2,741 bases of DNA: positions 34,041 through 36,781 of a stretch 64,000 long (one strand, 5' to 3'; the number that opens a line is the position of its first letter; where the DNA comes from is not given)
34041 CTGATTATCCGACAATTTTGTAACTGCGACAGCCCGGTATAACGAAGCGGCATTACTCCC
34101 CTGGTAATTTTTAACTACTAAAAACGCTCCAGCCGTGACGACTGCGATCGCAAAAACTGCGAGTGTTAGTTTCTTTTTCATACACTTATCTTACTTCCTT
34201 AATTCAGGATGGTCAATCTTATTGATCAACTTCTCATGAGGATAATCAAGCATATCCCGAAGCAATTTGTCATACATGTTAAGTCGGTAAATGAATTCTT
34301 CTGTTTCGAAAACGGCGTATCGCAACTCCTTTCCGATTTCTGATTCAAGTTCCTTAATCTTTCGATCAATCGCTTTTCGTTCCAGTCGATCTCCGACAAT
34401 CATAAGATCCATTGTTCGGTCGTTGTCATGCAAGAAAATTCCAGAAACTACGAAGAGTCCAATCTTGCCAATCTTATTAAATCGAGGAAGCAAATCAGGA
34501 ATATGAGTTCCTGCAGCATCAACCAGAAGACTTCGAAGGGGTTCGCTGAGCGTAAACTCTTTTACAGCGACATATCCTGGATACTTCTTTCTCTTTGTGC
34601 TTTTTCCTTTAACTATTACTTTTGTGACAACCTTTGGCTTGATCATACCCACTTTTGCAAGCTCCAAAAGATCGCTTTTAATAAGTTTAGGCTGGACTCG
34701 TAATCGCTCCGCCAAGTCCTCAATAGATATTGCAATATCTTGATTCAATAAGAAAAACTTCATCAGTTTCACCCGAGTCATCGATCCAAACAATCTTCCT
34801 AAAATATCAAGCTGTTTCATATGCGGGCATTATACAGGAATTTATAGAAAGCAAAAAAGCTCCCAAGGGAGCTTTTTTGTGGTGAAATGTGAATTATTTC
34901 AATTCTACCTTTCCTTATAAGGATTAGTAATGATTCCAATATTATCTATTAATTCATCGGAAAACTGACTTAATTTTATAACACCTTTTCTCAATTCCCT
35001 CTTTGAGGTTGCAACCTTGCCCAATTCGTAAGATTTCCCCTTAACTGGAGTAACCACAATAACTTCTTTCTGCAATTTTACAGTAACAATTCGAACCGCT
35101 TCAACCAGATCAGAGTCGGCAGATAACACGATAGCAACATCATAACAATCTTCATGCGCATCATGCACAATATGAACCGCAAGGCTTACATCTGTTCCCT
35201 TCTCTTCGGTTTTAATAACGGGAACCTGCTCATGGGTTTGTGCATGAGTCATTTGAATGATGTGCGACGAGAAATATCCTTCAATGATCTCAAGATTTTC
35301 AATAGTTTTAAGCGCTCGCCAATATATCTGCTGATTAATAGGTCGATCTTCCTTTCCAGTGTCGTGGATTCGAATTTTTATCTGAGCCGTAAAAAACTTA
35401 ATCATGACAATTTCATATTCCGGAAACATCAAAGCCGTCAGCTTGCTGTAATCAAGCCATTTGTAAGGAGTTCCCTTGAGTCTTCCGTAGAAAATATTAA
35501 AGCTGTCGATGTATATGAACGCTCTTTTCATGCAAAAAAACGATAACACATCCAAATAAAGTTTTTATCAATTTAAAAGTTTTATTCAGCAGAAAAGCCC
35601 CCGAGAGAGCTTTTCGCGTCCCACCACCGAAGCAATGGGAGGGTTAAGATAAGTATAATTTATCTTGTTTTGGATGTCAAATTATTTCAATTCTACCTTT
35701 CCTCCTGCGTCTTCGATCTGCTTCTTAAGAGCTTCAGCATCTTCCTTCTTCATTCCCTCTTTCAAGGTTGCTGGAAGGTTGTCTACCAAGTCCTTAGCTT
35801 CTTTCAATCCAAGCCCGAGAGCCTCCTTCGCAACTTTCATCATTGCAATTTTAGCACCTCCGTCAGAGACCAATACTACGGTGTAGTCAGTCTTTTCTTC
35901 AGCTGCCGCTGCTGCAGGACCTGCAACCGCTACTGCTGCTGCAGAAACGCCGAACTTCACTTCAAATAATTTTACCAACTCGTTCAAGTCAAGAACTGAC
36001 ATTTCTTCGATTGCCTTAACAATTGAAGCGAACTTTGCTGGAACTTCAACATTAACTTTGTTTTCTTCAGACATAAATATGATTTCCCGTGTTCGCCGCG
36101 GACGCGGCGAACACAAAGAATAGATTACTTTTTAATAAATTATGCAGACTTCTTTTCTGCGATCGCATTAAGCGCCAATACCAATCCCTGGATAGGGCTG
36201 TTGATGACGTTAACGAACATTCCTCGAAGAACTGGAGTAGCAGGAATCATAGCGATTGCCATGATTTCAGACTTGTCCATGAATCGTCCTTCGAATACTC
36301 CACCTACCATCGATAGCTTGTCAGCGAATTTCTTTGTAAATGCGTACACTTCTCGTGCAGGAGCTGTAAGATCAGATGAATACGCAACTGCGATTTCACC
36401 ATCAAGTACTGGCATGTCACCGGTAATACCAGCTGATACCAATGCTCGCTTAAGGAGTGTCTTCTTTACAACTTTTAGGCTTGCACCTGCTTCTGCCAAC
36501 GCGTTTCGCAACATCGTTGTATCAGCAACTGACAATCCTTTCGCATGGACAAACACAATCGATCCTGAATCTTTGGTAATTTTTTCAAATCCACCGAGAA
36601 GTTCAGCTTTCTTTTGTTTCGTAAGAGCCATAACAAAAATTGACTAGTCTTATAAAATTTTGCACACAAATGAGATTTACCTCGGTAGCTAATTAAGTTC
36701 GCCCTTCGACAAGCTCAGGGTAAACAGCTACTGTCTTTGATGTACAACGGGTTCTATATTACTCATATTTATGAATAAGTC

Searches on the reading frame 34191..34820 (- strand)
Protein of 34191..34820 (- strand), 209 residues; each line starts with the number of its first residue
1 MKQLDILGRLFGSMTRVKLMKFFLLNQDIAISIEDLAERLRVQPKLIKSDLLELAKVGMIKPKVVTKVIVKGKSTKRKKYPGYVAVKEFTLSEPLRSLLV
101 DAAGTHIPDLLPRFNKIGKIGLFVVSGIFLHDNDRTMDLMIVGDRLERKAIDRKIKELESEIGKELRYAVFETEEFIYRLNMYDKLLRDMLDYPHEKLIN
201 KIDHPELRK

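Call 4: search_protein_families(library=pfam, proteins=[window:34191-34820:-], max_evalue=0.01)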
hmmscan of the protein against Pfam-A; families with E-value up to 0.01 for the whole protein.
window:34191-34820:- (209 aa): 1 family
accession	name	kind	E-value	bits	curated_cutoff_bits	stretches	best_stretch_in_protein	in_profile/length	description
PF08279.18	HTH_11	-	0.0066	16.7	25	0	23-58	8-43/55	HTH domain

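Call 58: search_protein_families(library=ncbifam, proteins=[window:34191-34820:-], max_evalue=0.01)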
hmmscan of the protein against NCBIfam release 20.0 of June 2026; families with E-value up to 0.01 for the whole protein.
window:34191-34820:- (209 aa): 0 families

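Call 59: search_solved_structures(query=window:34191-34820:-, max_evalue=1)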
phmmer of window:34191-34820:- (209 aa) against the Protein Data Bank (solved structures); distinct sequences matched with E-value up to 1: 1.
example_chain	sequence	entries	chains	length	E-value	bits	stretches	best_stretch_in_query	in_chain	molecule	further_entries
6cmv_A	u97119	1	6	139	0.00072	22.8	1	10-72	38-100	Transcriptional regulator Lrs14-like protein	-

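Call 69: search_protein_families(library=padloc, proteins=[window:34191-34820:-], max_evalue=0.01)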
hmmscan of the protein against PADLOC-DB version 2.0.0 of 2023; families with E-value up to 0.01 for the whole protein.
window:34191-34820:- (209 aa): 4 families
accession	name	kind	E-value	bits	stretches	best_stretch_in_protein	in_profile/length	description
PDLC04368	PDC-M05A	-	1.2e-10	39.6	1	137-203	127-193/201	-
PDLC04372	PDC-M05A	-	4.4e-05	21.8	1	131-204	87-163/167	-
PDLC04370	PDC-M05A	-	5.7e-05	21.1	1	6-180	7-173/194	-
PDLC04369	PDC-M05A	-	0.00099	16.8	0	136-200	122-186/201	-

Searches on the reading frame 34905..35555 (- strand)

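Call 4: search_protein_families(library=pfam, proteins=[window:34905-35555:-], max_evalue=0.01)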
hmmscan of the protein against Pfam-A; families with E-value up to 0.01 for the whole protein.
window:34905-35555:- (216 aa): 1 family
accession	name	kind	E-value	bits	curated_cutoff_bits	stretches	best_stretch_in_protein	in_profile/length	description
PF01936.24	NYN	-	4.7e-10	40.6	24.2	1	13-182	3-138/145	NYN domain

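Call 69: search_protein_families(library=padloc, proteins=[window:34905-35555:-], max_evalue=0.01)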
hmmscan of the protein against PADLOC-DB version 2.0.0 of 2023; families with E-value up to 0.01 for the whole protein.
window:34905-35555:- (216 aa): 1 family
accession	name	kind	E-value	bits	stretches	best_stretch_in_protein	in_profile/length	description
PDLC04163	HEC-09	-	1e-38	131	1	9-209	1-195/203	-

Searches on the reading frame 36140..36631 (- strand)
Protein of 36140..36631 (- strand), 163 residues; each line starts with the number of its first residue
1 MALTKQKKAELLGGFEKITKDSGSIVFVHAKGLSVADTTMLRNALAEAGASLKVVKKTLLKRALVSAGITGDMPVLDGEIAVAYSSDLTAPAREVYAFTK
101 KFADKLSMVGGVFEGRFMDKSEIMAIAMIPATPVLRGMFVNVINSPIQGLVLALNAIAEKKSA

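Call 39: list_cluster_members(proteins=[P0001, P0003, P0004, window:36140-36631:-, window:34191-34820:-, window:30487-30990:+, window:34905-35555:-])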
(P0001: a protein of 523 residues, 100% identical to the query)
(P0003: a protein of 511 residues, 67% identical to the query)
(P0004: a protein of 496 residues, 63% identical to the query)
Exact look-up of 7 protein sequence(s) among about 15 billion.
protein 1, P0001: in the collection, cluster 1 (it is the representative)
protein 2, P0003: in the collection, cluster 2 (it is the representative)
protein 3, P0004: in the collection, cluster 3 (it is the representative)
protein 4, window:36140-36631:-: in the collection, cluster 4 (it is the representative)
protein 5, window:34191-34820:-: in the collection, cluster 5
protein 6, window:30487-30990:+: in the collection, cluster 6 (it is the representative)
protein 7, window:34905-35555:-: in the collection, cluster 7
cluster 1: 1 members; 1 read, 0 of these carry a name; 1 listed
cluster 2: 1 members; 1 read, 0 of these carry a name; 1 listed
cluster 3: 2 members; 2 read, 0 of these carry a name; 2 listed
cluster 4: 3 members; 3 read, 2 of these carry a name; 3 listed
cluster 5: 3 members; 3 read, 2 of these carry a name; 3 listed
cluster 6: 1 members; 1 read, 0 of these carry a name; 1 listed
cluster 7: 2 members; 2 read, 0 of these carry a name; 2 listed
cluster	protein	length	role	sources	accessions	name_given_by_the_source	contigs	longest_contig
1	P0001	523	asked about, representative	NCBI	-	-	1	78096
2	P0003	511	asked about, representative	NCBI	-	-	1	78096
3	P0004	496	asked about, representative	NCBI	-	-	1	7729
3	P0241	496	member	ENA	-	-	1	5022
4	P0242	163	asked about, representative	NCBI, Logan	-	-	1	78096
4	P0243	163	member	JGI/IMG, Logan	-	large subunit ribosomal protein L10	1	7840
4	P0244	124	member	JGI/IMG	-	large subunit ribosomal protein L10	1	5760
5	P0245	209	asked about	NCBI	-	-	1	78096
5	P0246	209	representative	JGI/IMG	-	hypothetical protein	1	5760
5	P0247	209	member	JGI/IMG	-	hypothetical protein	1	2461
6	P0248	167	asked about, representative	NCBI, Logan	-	-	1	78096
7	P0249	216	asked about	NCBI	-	-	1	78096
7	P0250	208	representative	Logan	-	-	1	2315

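Call 42: find_encoding_contigs(protein=window:36140-36631:-, flank=10000)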
Protein window:36140-36631:- (163 aa): 1 contig read that carries it; 1 place shown.
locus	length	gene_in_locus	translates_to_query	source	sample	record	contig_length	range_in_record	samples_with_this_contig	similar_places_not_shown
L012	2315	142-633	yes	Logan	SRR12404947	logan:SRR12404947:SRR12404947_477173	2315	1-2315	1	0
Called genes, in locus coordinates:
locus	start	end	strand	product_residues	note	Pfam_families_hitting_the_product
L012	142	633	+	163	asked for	PF00466:Ribosomal_L10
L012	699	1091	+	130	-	PF16320:Ribosomal_L12_N, PF00542:Ribosomal_L12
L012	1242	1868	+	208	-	PF01936:NYN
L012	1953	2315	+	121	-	?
